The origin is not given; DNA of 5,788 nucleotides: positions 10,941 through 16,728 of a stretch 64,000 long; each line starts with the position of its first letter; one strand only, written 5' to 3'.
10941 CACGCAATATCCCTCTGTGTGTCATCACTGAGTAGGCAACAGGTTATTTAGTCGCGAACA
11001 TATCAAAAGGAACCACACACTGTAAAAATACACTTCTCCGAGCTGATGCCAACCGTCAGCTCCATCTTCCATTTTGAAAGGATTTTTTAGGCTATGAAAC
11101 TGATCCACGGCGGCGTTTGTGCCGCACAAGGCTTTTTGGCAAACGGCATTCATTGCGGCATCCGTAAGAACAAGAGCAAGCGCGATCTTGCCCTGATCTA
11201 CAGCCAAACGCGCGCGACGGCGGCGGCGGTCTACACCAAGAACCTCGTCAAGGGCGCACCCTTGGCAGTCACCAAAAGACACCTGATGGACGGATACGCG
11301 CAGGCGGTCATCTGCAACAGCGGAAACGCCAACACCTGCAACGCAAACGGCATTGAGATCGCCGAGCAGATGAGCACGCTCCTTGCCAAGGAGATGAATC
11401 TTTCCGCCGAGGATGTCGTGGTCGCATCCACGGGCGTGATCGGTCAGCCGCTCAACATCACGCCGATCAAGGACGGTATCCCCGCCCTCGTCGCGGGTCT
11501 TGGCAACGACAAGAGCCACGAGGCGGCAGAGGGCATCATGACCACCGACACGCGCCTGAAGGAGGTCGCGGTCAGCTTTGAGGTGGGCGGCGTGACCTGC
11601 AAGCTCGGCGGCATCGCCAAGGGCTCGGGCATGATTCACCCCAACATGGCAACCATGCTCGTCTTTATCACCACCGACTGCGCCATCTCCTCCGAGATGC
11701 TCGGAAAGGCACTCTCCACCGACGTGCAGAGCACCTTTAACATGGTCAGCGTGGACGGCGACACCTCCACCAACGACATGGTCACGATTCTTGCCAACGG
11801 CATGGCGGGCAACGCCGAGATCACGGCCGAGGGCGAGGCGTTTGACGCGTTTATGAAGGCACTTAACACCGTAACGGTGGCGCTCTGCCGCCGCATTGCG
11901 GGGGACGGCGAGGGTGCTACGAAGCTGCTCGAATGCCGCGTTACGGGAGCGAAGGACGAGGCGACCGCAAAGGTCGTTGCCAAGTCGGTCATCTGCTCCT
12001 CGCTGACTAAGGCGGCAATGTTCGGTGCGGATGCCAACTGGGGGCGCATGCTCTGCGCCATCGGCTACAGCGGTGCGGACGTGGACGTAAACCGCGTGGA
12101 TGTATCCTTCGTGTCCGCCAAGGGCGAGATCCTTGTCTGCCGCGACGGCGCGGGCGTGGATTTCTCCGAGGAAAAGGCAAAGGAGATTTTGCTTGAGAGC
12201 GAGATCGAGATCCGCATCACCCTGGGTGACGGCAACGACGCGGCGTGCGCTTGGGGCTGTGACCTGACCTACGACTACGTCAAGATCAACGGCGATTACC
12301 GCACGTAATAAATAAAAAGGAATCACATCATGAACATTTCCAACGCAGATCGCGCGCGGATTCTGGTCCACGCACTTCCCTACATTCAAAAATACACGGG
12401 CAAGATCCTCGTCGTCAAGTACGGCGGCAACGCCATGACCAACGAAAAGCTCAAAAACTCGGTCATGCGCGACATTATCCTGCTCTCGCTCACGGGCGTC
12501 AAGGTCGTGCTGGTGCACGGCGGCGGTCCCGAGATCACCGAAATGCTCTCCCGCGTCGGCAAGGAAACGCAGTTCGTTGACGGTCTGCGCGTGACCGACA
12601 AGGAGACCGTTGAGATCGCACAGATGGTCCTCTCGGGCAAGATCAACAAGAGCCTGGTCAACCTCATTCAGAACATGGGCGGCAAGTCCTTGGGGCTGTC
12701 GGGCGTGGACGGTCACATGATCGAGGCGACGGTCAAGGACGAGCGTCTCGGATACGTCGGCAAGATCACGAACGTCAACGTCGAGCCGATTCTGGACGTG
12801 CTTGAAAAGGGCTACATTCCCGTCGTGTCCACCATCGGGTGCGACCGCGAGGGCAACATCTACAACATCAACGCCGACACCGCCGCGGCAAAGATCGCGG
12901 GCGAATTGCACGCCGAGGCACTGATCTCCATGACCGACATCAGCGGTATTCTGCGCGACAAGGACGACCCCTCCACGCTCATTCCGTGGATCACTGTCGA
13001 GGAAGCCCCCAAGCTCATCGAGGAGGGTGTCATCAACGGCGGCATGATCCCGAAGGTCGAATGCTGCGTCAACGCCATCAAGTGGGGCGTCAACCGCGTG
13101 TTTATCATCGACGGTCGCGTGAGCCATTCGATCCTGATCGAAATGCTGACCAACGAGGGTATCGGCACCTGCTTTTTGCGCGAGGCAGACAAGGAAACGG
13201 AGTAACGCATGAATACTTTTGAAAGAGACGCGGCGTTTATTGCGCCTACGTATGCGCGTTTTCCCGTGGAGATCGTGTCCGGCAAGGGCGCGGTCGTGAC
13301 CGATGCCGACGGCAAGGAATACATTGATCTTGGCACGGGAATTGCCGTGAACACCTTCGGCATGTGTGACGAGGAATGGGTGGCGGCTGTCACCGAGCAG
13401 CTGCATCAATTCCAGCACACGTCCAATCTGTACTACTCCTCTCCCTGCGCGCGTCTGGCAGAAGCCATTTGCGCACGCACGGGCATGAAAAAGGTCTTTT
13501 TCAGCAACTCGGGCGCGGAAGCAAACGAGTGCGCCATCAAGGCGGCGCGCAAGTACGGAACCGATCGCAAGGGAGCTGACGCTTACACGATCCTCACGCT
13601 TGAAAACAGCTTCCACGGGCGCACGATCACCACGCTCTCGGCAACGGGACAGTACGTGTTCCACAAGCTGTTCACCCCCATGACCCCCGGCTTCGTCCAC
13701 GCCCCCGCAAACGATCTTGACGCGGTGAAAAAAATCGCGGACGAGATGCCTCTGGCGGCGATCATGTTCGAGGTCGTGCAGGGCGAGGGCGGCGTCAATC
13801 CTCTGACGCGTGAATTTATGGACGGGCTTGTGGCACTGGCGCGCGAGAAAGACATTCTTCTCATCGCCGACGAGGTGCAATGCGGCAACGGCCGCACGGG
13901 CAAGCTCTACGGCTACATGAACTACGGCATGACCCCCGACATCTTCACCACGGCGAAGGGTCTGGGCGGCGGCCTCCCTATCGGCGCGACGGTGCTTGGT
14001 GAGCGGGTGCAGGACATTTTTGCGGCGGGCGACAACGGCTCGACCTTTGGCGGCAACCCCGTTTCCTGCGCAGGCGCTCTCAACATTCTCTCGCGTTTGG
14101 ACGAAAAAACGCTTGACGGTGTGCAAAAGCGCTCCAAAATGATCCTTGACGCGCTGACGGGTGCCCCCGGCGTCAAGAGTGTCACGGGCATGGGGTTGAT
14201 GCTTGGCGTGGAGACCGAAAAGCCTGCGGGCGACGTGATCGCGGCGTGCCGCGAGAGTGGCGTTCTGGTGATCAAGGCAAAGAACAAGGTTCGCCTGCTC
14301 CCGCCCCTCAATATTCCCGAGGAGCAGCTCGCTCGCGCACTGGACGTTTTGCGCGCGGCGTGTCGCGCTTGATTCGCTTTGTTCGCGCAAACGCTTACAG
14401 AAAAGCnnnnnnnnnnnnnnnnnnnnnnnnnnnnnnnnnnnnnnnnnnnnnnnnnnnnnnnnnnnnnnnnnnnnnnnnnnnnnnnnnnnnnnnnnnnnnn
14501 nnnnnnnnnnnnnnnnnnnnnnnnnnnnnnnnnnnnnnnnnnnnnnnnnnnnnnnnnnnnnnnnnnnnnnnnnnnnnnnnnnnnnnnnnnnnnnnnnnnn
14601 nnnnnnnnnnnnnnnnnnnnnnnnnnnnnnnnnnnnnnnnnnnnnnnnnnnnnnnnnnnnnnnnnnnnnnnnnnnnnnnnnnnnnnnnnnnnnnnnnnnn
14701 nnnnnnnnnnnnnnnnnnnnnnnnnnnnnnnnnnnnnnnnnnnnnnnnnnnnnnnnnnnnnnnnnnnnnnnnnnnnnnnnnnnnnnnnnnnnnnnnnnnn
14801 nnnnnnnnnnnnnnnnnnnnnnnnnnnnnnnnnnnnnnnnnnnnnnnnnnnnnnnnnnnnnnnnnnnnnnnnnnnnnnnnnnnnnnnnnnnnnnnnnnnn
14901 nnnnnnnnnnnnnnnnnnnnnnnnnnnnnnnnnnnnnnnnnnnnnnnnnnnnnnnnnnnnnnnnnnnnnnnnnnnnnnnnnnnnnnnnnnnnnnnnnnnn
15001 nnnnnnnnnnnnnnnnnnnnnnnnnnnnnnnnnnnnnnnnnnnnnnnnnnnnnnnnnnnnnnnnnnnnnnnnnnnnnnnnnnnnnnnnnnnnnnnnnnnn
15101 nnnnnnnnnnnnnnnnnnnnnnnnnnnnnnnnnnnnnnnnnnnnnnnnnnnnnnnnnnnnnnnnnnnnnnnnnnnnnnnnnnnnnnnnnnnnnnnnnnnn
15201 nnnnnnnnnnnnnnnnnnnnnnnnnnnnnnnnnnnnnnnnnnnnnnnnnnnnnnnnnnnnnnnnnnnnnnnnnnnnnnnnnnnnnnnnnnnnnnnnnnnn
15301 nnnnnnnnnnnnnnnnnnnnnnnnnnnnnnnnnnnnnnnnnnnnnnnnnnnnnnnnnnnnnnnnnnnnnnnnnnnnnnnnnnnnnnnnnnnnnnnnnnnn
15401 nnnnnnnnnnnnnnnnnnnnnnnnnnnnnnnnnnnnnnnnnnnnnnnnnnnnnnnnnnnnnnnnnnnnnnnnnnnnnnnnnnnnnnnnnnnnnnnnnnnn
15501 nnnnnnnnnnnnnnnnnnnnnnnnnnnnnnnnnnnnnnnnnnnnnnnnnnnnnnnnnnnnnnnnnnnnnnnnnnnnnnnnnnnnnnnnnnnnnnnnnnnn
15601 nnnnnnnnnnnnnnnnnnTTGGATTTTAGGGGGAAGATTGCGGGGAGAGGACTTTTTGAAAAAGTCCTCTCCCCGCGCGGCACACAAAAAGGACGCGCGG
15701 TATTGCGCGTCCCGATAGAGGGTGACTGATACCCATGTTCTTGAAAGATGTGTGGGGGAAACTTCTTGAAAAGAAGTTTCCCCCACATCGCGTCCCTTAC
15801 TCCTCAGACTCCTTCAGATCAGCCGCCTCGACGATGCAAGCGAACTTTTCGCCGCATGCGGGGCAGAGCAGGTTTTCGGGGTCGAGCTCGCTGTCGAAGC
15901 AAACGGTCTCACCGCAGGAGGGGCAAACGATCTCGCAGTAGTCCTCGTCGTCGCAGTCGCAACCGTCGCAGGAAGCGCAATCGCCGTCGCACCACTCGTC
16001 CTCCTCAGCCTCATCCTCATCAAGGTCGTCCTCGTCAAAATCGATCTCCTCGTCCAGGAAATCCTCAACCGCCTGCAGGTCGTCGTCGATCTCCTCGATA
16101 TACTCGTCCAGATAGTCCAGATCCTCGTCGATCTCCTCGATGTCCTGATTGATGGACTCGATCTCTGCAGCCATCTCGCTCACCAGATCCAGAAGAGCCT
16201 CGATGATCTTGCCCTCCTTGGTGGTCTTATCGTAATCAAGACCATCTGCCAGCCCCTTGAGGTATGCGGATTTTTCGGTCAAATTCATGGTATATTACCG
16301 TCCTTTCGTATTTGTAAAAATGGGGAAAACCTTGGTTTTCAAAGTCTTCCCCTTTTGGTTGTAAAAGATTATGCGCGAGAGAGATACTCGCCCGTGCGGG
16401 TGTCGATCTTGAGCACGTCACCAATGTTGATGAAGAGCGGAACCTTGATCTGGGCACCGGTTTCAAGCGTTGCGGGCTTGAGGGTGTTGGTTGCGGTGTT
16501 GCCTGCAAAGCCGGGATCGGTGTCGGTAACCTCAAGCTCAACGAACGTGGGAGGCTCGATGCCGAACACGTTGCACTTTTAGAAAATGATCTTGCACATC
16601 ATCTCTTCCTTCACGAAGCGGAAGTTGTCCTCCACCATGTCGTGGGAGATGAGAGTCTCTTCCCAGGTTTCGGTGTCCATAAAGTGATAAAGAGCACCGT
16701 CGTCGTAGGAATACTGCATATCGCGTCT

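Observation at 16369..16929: efp carries an in-frame TAA at a conserved aromatic position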

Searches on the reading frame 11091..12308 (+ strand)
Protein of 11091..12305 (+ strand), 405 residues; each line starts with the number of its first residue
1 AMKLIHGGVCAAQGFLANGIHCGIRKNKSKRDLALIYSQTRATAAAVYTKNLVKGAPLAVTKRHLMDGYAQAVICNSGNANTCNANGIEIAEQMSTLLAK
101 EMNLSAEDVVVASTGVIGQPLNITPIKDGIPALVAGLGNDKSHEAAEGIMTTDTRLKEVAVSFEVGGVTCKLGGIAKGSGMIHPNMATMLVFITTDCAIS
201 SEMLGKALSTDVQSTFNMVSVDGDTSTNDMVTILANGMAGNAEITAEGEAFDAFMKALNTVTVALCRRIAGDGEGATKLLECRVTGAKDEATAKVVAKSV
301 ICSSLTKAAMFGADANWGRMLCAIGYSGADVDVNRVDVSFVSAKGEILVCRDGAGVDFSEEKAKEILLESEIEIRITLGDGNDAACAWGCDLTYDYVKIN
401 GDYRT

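Call 43: search_protein_families(library=pfam, proteins=[window:11091-12305:+], max_evalue=0.00001)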
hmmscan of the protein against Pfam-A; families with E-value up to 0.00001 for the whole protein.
window:11091-12305:+ (405 aa): 1 family
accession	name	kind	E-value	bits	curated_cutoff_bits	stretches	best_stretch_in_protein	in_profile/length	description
PF01960.23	ArgJ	-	2.5e-146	487.7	32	1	17-405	2-377/377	ArgJ family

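Call 57: list_cluster_members(proteins=[window:11094-12308:+, window:12330-13205:+, window:13209-14372:+, window:19907-22006:+, window:7331-8560:+, window:8588-9964:+, window:2004-2273:-, window:1043-1351:-, window:40303-40572:-, window:9961-10893:+])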
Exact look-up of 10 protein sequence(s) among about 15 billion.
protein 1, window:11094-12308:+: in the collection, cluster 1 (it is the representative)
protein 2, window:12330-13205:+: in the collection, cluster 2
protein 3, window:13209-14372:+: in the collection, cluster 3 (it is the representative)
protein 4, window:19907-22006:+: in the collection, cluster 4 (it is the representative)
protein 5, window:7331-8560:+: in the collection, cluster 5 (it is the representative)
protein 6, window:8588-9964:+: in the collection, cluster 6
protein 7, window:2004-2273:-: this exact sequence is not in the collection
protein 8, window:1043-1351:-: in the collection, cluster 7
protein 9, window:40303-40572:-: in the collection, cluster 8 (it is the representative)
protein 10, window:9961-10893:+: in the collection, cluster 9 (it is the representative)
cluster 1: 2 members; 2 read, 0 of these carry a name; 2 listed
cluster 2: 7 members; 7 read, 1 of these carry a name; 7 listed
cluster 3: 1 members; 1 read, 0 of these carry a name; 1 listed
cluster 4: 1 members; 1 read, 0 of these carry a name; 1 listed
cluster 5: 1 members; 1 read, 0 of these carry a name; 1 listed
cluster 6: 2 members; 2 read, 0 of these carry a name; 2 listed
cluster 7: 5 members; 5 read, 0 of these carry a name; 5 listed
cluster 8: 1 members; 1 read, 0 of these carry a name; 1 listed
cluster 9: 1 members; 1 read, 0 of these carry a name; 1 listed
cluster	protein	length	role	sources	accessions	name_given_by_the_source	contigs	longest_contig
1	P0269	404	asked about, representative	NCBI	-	-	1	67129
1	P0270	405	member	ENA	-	-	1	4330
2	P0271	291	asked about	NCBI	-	-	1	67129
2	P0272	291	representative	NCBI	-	-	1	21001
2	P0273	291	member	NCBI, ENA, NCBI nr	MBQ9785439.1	MAG: acetylglutamate kinase [Clostridia bacterium] | acetylglutamate kinase [Clostridia bacterium]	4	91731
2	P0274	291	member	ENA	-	-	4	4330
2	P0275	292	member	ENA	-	-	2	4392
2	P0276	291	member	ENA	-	-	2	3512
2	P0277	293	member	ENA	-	-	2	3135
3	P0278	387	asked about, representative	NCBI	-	-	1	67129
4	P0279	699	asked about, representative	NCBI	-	-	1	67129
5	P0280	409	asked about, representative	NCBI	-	-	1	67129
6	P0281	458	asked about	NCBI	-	-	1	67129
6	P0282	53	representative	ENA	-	-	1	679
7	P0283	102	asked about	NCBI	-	-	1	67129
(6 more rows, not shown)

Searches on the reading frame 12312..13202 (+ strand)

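Call 43: search_protein_families(library=pfam, proteins=[window:12312-13202:+], max_evalue=0.00001)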
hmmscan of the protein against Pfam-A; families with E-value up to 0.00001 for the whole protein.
window:12312-13202:+ (297 aa): 1 family
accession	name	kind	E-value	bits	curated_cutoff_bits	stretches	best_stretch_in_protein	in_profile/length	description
PF00696.33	AA_kinase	-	1e-49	169.9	24.9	1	31-267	1-234/234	Amino acid kinase family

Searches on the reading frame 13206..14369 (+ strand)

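Call 43: search_protein_families(library=pfam, proteins=[window:13206-14369:+], max_evalue=0.00001)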
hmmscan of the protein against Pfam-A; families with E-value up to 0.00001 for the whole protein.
window:13206-14369:+ (388 aa): 1 family
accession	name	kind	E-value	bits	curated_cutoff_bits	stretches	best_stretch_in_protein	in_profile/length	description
PF00202.27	Aminotran_3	-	6.5e-101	338.4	30.5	1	13-385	3-402/403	Aminotransferase class-III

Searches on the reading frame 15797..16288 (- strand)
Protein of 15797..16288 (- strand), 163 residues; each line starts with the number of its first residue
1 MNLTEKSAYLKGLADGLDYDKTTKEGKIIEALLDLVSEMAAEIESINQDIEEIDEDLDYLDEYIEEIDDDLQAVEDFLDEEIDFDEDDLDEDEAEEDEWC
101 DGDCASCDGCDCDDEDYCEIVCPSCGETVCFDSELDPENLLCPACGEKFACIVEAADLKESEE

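Call 13: find_encoding_contigs(protein=window:15797-16288:-, flank=10000, max_places=10)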
Protein window:15797-16288:- (163 aa): no gene with exactly this product is on record in the collection.

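Call 17: search_protein_families(library=pfam, proteins=[window:15797-16288:-])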
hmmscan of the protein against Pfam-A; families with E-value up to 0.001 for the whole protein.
window:15797-16288:- (163 aa): 0 families

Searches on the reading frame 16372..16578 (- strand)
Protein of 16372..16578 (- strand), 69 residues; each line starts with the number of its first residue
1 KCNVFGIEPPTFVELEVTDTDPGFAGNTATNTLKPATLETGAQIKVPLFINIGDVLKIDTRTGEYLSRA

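Call 8: find_encoding_contigs(protein=window:16372-16569:-, flank=10000, max_places=10)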
Protein seq(66 aa) (66 aa): no gene with exactly this product is on record in the collection.

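Call 34: search_protein_families(library=pfam, proteins=[window:16372-16578:-, P0241], max_evalue=0.01)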
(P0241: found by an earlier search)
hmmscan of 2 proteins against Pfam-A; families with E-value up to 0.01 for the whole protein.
seq(69 aa): 1 family
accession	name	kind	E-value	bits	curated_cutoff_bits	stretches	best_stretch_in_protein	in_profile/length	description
PF09285.17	Elong-fact-P_C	-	1.6e-28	98.6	25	1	13-68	1-56/56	Elongation factor P, C-terminal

P0241 (186 aa): 3 families
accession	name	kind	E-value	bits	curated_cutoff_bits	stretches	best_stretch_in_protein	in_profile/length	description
PF09285.17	Elong-fact-P_C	-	7.9e-28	96.4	25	1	130-185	1-56/56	Elongation factor P, C-terminal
PF08207.18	EFP_N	-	9.2e-24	83.7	23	1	4-61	2-58/58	Elongation factor P (EF-P) KOW-like domain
PF01132.26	EFP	-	5e-20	71.6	27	1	69-121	1-53/54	Elongation factor P (EF-P) OB domain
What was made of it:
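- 16369..16578 (-): Remainder of the frame: last strand of domain II, whole domain III and the normal TAA terminator. The only possible restart is GTG at 16567-16569, which has no Shine-Dalgarno sequence upstream. PF09285 matches in full, 1-56 of 56 (call 34).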
